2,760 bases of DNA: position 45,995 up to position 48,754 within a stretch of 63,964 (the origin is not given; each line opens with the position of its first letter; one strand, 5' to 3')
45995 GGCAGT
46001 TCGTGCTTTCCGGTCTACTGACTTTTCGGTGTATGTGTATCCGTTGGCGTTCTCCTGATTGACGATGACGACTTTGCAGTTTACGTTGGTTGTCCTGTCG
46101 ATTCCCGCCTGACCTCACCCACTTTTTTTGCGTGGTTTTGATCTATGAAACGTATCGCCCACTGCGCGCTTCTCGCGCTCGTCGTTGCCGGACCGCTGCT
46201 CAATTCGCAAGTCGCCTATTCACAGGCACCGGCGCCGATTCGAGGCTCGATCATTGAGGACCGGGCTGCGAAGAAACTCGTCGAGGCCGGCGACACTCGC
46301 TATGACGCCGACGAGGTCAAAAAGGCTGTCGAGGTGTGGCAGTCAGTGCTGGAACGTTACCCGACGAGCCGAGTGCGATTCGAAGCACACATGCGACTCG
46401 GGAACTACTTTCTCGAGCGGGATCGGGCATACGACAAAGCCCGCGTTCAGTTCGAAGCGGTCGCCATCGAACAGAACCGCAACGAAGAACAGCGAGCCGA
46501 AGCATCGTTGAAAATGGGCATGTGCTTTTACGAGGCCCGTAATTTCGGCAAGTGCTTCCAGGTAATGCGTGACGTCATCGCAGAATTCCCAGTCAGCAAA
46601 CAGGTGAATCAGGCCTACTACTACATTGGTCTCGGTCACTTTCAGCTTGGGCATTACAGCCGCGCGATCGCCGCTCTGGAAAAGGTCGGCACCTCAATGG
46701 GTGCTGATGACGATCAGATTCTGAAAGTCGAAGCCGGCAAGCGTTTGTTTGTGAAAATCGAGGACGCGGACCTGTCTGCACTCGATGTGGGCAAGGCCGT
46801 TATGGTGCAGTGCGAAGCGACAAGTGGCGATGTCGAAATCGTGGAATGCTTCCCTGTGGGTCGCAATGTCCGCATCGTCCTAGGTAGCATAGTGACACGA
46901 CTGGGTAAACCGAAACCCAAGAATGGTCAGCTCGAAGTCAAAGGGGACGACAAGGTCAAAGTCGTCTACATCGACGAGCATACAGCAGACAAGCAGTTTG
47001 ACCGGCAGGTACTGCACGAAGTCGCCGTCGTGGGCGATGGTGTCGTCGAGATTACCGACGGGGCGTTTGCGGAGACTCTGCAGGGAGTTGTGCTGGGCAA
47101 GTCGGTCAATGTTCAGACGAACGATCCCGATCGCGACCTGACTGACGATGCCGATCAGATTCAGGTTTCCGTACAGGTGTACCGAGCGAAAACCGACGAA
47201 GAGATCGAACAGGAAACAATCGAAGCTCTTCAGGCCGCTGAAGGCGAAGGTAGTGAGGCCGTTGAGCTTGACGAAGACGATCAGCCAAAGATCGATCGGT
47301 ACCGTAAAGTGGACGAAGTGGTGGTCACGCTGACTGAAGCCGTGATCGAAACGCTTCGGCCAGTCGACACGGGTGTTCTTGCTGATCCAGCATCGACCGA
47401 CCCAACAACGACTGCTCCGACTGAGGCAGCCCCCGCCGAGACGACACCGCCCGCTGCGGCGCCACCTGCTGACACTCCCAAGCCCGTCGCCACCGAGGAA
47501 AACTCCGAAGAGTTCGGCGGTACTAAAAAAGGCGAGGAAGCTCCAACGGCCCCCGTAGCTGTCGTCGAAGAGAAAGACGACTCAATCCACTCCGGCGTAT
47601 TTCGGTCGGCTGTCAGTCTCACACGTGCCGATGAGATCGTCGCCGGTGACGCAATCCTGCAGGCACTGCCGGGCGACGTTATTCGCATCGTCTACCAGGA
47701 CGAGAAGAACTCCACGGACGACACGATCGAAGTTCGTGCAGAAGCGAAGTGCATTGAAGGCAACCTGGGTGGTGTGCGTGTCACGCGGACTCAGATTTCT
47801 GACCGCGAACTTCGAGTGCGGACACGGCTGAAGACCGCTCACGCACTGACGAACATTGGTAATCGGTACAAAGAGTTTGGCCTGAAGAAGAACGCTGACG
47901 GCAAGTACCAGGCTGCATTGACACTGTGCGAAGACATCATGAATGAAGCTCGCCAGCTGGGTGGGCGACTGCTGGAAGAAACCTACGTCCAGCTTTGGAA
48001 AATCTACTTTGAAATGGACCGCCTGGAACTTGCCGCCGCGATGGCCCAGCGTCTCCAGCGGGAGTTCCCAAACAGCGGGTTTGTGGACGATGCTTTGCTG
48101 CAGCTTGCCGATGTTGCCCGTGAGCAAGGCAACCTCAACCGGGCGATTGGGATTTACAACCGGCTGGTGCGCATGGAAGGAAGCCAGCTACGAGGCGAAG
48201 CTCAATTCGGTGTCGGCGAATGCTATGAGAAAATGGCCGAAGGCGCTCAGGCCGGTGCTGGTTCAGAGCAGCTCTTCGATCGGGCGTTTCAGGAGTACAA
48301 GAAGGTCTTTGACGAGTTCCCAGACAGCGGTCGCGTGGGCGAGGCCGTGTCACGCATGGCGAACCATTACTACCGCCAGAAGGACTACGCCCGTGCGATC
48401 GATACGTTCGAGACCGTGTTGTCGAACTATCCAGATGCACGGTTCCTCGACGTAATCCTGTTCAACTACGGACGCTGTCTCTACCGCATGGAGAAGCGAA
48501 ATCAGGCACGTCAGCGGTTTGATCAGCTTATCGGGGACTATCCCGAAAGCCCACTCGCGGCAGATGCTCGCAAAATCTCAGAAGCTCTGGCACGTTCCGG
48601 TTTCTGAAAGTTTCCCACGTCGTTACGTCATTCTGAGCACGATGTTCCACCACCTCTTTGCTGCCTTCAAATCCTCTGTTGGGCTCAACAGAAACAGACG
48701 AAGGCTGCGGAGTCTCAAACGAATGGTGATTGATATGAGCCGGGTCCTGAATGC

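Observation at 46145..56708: Adjacent paralogous exoproteins (820 aa and about 2657 aa) with the same unusual plan: TPR block - repeated beta-module - TPR block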

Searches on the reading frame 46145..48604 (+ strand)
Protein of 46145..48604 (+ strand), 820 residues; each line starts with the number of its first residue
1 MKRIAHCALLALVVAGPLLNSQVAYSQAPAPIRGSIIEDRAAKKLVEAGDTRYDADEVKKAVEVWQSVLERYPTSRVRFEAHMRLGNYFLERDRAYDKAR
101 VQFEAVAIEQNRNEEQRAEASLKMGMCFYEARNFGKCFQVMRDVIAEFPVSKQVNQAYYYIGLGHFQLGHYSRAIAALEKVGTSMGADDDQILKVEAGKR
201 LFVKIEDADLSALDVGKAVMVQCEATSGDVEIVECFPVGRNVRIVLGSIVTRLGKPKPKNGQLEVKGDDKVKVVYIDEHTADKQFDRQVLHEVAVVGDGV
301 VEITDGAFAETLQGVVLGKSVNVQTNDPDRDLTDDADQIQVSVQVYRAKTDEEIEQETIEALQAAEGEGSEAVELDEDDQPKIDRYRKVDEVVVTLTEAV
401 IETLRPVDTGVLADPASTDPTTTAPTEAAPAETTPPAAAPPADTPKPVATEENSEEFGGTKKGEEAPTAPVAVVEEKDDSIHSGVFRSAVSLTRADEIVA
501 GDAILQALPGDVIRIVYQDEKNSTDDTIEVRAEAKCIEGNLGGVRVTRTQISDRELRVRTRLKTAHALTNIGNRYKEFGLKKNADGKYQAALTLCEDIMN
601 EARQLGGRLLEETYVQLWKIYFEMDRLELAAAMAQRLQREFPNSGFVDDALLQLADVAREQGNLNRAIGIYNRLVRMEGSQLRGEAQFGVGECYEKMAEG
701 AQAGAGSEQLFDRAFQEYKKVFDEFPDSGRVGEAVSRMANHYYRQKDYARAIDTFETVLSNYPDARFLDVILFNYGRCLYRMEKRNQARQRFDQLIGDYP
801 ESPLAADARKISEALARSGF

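Call 5: search_protein_families(library=pfam, proteins=[window:46145-48604:+], max_evalue=0.01)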
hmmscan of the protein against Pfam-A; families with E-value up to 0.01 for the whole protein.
window:46145-48604:+ (820 aa): 20 families
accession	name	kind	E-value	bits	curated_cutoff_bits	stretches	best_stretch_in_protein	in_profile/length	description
PF13174.12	TPR_6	-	9.7e-34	114.1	26.3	2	772-802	3-33/33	Tetratricopeptide repeat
PF14559.12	TPR_19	-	6.2e-17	62.1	25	2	744-808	3-64/68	Tetratricopeptide repeat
PF07719.23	TPR_2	-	9.3e-16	57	27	2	734-764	3-33/34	Tetratricopeptide repeat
PF13432.12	TPR_16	-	3.1e-15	56.7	32.7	3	48-111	3-61/65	Tetratricopeptide repeat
PF13428.12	TPR_14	-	3.1e-13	49.4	23.5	0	649-680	2-33/44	Tetratricopeptide repeat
PF13424.12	TPR_12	-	7.8e-13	48.9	30.1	1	736-794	7-70/77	Tetratricopeptide repeat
PF13525.12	YfiO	-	1e-12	48.7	25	1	710-811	20-132/203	Outer membrane lipoprotein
PF12895.13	ANAPC3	-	1.2e-09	38.8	27.2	0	114-180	19-81/82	Anaphase-promoting complex, cyclosome, subunit 3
PF13512.12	TPR_18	-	9e-08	32.8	21.9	0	782-810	115-143/145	Tetratricopeptide repeat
PF00515.34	TPR_1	-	2.5e-07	30.7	27.8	1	736-764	5-33/34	Tetratricopeptide repeat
PF23914.1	TPR_CcmH_CycH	-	1.6e-05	25.2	42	0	733-763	122-152/158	Cytochrome c-type biogenesis protein H TPR domain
PF13176.12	TPR_7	-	2.1e-05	24.7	27.9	0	736-759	3-26/36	Tetratricopeptide repeat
PF13181.12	TPR_8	-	2.3e-05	24.6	25.7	0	649-678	2-31/34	Tetratricopeptide repeat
PF09976.15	TPR_21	-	4.7e-05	23.6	25.5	0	694-792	43-136/193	Tetratricopeptide repeat-like domain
PF25058.1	ARM_TT21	-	0.00043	20.7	27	0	612-671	58-117/155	Tetratricopeptide repeat protein 21 ARM repeat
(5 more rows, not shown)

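Call 6: search_protein_families(library=ncbifam, proteins=[window:46145-48604:+], max_evalue=0.01)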
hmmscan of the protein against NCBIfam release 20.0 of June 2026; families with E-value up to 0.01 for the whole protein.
window:46145-48604:+ (820 aa): 14 families
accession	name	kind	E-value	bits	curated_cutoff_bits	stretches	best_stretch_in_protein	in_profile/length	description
TIGR02795.1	tol_pal_ybgF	equivalog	1.1e-31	109.9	90.1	2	710-810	17-117/119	tol-pal system protein YbgF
TIGR03302.1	OM_YfiO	subfamily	5.7e-24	84.9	81.4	3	708-813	46-159/239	outer membrane protein assembly factor BamD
NF008068.0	PRK10803.1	equivalog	1e-11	45.3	383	2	745-808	156-219/263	cell division protein CpoB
NF052312.1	T9SS_PorW_SprE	equivalog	1.2e-11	44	250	1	742-809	647-714/716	type IX secretion system periplasmic lipoprotein PorW/SprE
NF008756.0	PRK11788.1-4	equivalog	8e-09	35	474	1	616-787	112-267/389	lipopolysaccharide assembly protein LapB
NF033920.0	C39_PA2778_fam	equivalog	9.1e-09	35.1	150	1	711-793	172-248/255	PA2778 family cysteine peptidase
NF047507.1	TPR_BatC_Lepto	exception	2.3e-08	33.8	175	0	565-598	96-129/214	TPR repeat-containing protein BatC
NF040959.1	MamA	equivalog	1e-07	31.6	200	1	49-180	44-164/204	magnetosome protein MamA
TIGR02552.1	LcrH_SycD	equivalog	4.1e-07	29.8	104.8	0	737-801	57-118/136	SycD/LcrH family type III secretion system chaperone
TIGR02917.1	PEP_TPR_lipo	equivalog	6.6e-07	27.6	312.2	1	739-806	268-332/899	XrtA/PEP-CTERM system TPR-repeat protein PrsT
NF047371.1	FlcA_CTERM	equivalog_domain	1.7e-06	26.8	300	1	645-798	396-536/646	periplasmic flagellar collar protein FlcA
TIGR02521.1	type_IV_pilW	equivalog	4.1e-06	26.5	154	0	733-795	66-125/234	type IV pilus biogenesis/stability protein PilW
NF008753.0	PRK11788.1-1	equivalog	1.7e-05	24.1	395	1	628-786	124-266/389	lipopolysaccharide assembly protein LapB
NF008757.0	PRK11788.1-5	equivalog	0.00013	21.2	363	1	652-758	73-167/388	lipopolysaccharide assembly protein LapB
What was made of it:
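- Closest known: CpoB. Different: The E. coli-type model NF008068 scores 45 and 81 bits against a cut-off of 383 (call 6).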

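Call 15: find_homologous_proteins(query=window:46145-48604:+, max_evalue=0.00001)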
Query window:46145-48604:+ (820 aa): 1148 proteins with E <= 0.00001 among 8000 candidates; the best 120 are listed.
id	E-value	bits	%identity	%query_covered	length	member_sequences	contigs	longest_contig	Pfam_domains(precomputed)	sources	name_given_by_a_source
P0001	0.0e+0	1816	100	100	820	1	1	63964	PF23914.2,PF13525.13,PF13176.13,PF13428.13,PF13512.13,PF14559.13,PF00515.35,PF12895.14,PF13424.13,PF13432.13,PF13181.13,PF07719.24,PF13174.13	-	-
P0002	0.0e+0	1685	91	100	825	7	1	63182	PF14559.13,PF13525.13,PF12895.14,PF13424.13,PF13176.13,PF13432.13,PF13428.13,PF07719.24,PF13512.13,PF13174.13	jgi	-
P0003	0.0e+0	1488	87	95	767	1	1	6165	PF23914.2,PF13525.13,PF13176.13,PF13428.13,PF13512.13,PF14559.13,PF00515.35,PF12895.14,PF13424.13,PF13432.13,PF13181.13,PF07719.24,PF13174.13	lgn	-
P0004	0.0e+0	1474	83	100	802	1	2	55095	PF23914.2,PF13525.13,PF13176.13,PF13428.13,PF13512.13,PF14559.13,PF00515.35,PF12895.14,PF13424.13,PF13432.13,PF07719.24,PF13174.13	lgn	-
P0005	0.0e+0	1455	81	100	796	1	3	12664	PF13525.13,PF13176.13,PF13428.13,PF13512.13,PF14559.13,PF24575.2,PF00515.35,PF12895.14,PF13424.13,PF13432.13,PF07719.24,PF13174.13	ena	-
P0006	0.0e+0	1297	74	100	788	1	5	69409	PF25063.1,PF09976.16,PF13525.13,PF25058.2,PF13176.13,PF13428.13,PF13512.13,PF14559.13,PF12895.14,PF13424.13,PF13432.13,PF07719.24,PF13174.13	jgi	jgi:TolA-binding protein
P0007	0.0e+0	1296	73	100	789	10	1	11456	PF25063.1,PF09976.16,PF13525.13,PF25058.2,PF13428.13,PF13512.13,PF14559.13,PF12895.14,PF13424.13,PF13432.13,PF07719.24,PF13174.13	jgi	jgi:TolA-binding protein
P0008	0.0e+0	1296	74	99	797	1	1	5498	PF09976.16,PF13525.13,PF25058.2,PF13176.13,PF13428.13,PF13512.13,PF14559.13,PF24575.2,PF00515.35,PF12895.14,PF13424.13,PF28559.1,PF13432.13,PF07719.24,PF13174.13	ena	-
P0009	0.0e+0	1295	74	100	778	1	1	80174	PF09976.16,PF13525.13,PF25058.2,PF13176.13,PF13428.13,PF13512.13,PF14559.13,PF00515.35,PF12895.14,PF13424.13,PF13432.13,PF07719.24,PF13174.13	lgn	-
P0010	0.0e+0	1292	73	100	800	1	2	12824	PF25063.1,PF13525.13,PF25058.2,PF13176.13,PF13428.13,PF13512.13,PF14559.13,PF00515.35,PF12895.14,PF13424.13,PF13432.13,PF07719.24,PF13174.13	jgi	jgi:TolA-binding protein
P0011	0.0e+0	1288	73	100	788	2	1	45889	PF25063.1,PF09976.16,PF13525.13,PF25058.2,PF13176.13,PF13428.13,PF22205.2,PF13512.13,PF14559.13,PF00515.35,PF12895.14,PF13424.13,PF13432.13,PF07719.24,PF13174.13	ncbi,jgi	ncbi:MAG: tetratricopeptide repeat protein [Planctomycetota bacterium]|jgi:TolA-binding protein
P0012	0.0e+0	1284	73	100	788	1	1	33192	PF25063.1,PF09976.16,PF13525.13,PF25058.2,PF13176.13,PF13428.13,PF14559.13,PF24575.2,PF00515.35,PF12895.14,PF13424.13,PF13432.13,PF07719.24,PF13174.13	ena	-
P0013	0.0e+0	1284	75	97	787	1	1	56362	PF25063.1,PF09976.16,PF13525.13,PF25058.2,PF13176.13,PF13428.13,PF13512.13,PF14559.13,PF12895.14,PF13424.13,PF13432.13,PF07719.24,PF13174.13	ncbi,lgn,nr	ncbi:tetratricopeptide repeat protein [bacterium]|nr:tetratricopeptide repeat protein [bacterium]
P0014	0.0e+0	1280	72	100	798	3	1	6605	PF14559.13,PF13525.13,PF00515.35,PF12895.14,PF13424.13,PF13432.13,PF13428.13,PF13181.13,PF07719.24,PF13512.13,PF13174.13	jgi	jgi:TolA-binding protein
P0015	0.0e+0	1276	72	100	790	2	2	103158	PF14559.13,PF24575.2,PF13525.13,PF00515.35,PF12895.14,PF13424.13,PF13432.13,PF13428.13,PF07719.24,PF13174.13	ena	-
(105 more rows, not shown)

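Call 17: find_related_loci(query=window:46145-48604:+, collection=genome_contigs, flank=10000)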
Query window:46145-48604:+ (820 aa) in genome_contigs; peptide patterns used: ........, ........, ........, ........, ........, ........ (x = any residue, [..] = any of these).
258 stretches matched a pattern; 50 encode a relative of the query (tblastn E <= 1e-3); 48 distinct loci.
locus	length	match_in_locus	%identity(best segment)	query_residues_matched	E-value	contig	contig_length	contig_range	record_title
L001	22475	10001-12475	91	1-820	0e+0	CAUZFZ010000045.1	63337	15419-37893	MAG: Planctomycetota bacterium isolate CB21_323.46 genome assembly, contig: Ga0302123_10000101, whole genome shotgun seq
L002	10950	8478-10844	74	1-820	0e+0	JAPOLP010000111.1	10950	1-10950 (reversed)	MAG: Planctomycetota bacterium isolate bin120 k141_1761081_length_10950_cov_8.6583, whole genome shotgun sequence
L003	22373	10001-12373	73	1-819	0e+0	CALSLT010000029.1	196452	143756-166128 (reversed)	MAG: uncultured Planctomycetaceae bacterium isolate A_MB81_1 genome assembly, contig: contig_12524_A_MB81, whole genome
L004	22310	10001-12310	73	7-819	0e+0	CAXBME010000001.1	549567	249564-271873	MAG TPA_asm: uncultured Planctomycetaceae bacterium isolate ERR2762121_maxbin2_38 genome assembly, contig: ERZ3421540.12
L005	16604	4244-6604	72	1-819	0e+0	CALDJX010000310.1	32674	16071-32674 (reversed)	MAG TPA_asm: uncultured Planctomyces sp. isolate ERR2206765_bin.70_CONCOCT_v1.1_MAG genome assembly, contig: ERZ887991.1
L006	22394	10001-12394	70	1-820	0e+0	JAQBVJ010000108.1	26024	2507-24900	MAG: Planctomycetota bacterium isolate casp150-mb.177 NODE_5006_length_26024_cov_0.422141, whole genome shotgun sequence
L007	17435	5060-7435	72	1-819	0e+0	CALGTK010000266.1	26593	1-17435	MAG TPA_asm: uncultured Planctomyces sp. isolate ERR2206752_bin.18_CONCOCT_v1.1_MAG genome assembly, contig: ERZ887832.4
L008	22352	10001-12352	71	1-819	0e+0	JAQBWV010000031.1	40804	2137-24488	MAG: Planctomycetota bacterium isolate casp150-mb.251 NODE_2535_length_40804_cov_0.085960, whole genome shotgun sequence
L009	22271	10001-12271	66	1-819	0e+0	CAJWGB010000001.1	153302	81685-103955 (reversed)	MAG TPA_asm: uncultured Planctomycetaceae bacterium isolate ERR599029_bin.89_MetaBAT_v2.12.1_MAG genome assembly, contig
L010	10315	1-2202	66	76-813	0e+0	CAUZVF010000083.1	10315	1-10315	MAG: Planctomycetota bacterium isolate CB6_Bottom.34 genome assembly, contig: Ga0310122_10003255, whole genome shotgun s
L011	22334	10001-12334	61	5-815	0e+0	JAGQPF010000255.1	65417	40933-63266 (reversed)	MAG: Planctomycetales bacterium isolate HKST-UBA33 k127_1181894, whole genome shotgun sequence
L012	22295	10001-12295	61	15-818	0e+0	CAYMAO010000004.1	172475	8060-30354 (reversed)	MAG TPA_asm: uncultured Planctomycetaceae bacterium isolate SRP150892_co2_79 genome assembly, contig: NODE_65_length_172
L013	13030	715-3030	61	1-819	0e+0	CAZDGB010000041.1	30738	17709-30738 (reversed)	MAG TPA_asm: uncultured Planctomycetaceae bacterium isolate SRP302895_co1_441 genome assembly, contig: NODE_2630_length_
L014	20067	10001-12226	59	33-815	0e+0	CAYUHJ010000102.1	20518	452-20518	MAG TPA_asm: uncultured Alcaligenaceae bacterium isolate binchicken_co311_143 genome assembly, contig: NODE_4484_length_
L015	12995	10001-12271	59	18-815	0e+0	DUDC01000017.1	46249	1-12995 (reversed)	MAG TPA_asm: Planctomycetaceae bacterium isolate UWMA-0346 NODE_1132_length_46249_cov_0.094518, whole genome shotgun seq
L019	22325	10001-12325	57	33-819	0e+0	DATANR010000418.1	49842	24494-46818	MAG TPA_asm: Gemmataceae bacterium isolate SMAG_U7024 k141_497605, whole genome shotgun sequence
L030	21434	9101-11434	52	7-820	0e+0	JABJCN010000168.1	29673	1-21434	MAG: Opitutia bacterium isolate SI073_bin56 k141_2439327, whole genome shotgun sequence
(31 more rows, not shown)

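Call 22: search_protein_families(library=pfam, proteins=[L019:19907-20725:+, L019:20728-21171:+, L019:21207-21620:+, L030:19449-20276:+, L030:20304-20726:+, L030:20775-21182:+, L003:20266-21201:+, L003:21259-22251:+, L009:21253-21888:-], max_evalue=0.001)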
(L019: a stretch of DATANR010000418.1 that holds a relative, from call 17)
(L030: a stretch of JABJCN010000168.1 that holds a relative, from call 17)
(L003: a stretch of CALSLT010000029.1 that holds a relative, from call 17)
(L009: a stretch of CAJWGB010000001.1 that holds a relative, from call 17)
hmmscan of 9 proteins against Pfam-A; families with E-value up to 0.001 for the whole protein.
L019:19907-20725:+ (273 aa): 1 family
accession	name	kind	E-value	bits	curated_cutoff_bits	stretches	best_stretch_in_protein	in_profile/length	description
PF01618.21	MotA_ExbB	-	2.9e-21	76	22.9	1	125-234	19-126/127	MotA/TolQ/ExbB proton channel family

L019:20728-21171:+ (148 aa): 1 family
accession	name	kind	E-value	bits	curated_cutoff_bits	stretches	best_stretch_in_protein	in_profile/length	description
PF02472.21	ExbD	-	2.7e-15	57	25.4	1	25-133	13-118/128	Biopolymer transport protein ExbD/TolR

L019:21207-21620:+ (138 aa): 1 family
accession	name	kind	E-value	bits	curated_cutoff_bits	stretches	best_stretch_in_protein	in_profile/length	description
PF02472.21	ExbD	-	5.3e-17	62.5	25.4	1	20-133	10-123/128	Biopolymer transport protein ExbD/TolR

L030:19449-20276:+ (276 aa): 1 family
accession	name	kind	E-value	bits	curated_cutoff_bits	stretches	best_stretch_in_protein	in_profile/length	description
PF01618.21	MotA_ExbB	-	5.5e-25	88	22.9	1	118-249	4-126/127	MotA/TolQ/ExbB proton channel family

L030:20304-20726:+ (141 aa): 1 family
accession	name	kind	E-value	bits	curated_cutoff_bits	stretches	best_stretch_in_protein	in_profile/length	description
PF02472.21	ExbD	-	2.3e-17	63.7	25.4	1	12-126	7-118/128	Biopolymer transport protein ExbD/TolR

L030:20775-21182:+ (136 aa): 1 family
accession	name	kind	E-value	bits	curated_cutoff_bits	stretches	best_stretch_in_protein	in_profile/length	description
PF02472.21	ExbD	-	2.9e-14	53.7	25.4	1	6-127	2-122/128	Biopolymer transport protein ExbD/TolR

L003:20266-21201:+ (312 aa): 1 family
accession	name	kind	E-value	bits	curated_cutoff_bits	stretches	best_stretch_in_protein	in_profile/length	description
PF01618.21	MotA_ExbB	-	1e-26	93.6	22.9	1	156-286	5-126/127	MotA/TolQ/ExbB proton channel family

L003:21259-22251:+ (331 aa): 8 families
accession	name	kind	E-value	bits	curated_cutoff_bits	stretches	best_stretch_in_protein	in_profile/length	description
PF00326.27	Peptidase_S9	-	1.7e-16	60.8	22.6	1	80-258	4-178/213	Prolyl oligopeptidase family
PF20434.5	BD-FAE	-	1e-10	41.9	26.8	1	55-232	7-200/215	BD-FAE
PF00756.26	Esterase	-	8.6e-08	32.7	22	1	120-219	103-177/251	Putative esterase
PF02129.25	Peptidase_S15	-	4.3e-06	27.1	23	1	56-173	14-137/262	X-Pro dipeptidyl-peptidase (S15 family)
PF00561.26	Abhydrolase_1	-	4.5e-05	23.7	25.8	1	62-160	1-97/245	alpha/beta hydrolase fold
PF07859.19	Abhydrolase_3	-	0.00031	21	25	1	112-152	48-91/210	alpha/beta hydrolase fold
PF10503.15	Esterase_PHB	-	0.00049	19.8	23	1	104-166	71-131/219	Esterase PHB depolymerase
PF12697.13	Abhydrolase_6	-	0.00058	21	26.3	0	64-316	1-210/217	Alpha/beta hydrolase family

L009:21253-21888:- (211 aa): 0 families

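Call 56: search_protein_families(library=padloc, proteins=[window:46145-48604:+], max_evalue=0.01)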
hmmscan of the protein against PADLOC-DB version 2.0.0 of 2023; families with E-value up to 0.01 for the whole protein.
window:46145-48604:+ (820 aa): 0 families

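Call 70: search_protein_families(library=ncbifam, proteins=[L019:19907-20725:+, L019:20728-21171:+, L019:21207-21620:+, L003:20266-21201:+], max_evalue=0.001)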
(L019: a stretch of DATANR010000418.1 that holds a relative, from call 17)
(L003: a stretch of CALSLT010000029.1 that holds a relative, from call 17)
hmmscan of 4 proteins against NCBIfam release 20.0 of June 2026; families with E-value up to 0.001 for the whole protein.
L019:19907-20725:+ (273 aa): 5 families
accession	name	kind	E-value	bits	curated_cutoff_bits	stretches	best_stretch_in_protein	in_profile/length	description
TIGR02796.1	tolQ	equivalog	7.7e-25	87.9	221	1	47-244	17-214/216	protein TolQ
TIGR02797.1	exbB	equivalog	5.1e-16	59.1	206.2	1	67-239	35-204/211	tonB-system energizer ExbB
NF008066.0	PRK10801.1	equivalog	8.4e-12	45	403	1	50-241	24-214/230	Tol-Pal system protein TolQ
TIGR02805.1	exbB2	equivalog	2e-11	44.2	135.35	1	144-226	47-127/138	TonB-system energizer ExbB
NF007722.0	PRK10414.1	equivalog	8.5e-11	41.8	402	1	147-246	125-222/244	tol-pal system-associated acyl-CoA thioesterase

L019:20728-21171:+ (148 aa): 1 family
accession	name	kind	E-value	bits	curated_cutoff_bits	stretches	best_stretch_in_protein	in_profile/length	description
TIGR02801.1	tolR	equivalog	3.5e-06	27.7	127.3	1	27-132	12-120/129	protein TolR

L019:21207-21620:+ (138 aa): 1 family
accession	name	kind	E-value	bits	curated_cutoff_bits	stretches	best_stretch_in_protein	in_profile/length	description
TIGR02801.1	tolR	equivalog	0.00075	20.1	127.3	1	24-127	11-120/129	protein TolR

L003:20266-21201:+ (312 aa): 5 families
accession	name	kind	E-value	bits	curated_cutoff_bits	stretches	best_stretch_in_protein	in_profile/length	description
TIGR02796.1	tolQ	equivalog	9.1e-31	107.3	221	1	102-295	20-213/216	protein TolQ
TIGR02797.1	exbB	equivalog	1.3e-19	70.9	206.2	1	127-289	42-202/211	tonB-system energizer ExbB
NF008066.0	PRK10801.1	equivalog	3.5e-19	69.2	403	1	102-291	24-212/230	Tol-Pal system protein TolQ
NF007722.0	PRK10414.1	equivalog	4.3e-14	52.6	402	1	196-305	122-229/244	tol-pal system-associated acyl-CoA thioesterase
TIGR02805.1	exbB2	equivalog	1.2e-10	41.6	135.35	1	198-274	49-123/138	TonB-system energizer ExbB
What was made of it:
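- On TolQ / TolR (for the linked motor genes in relatives): The Pfam families MotA_ExbB and ExbD are met (calls 22, 70).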
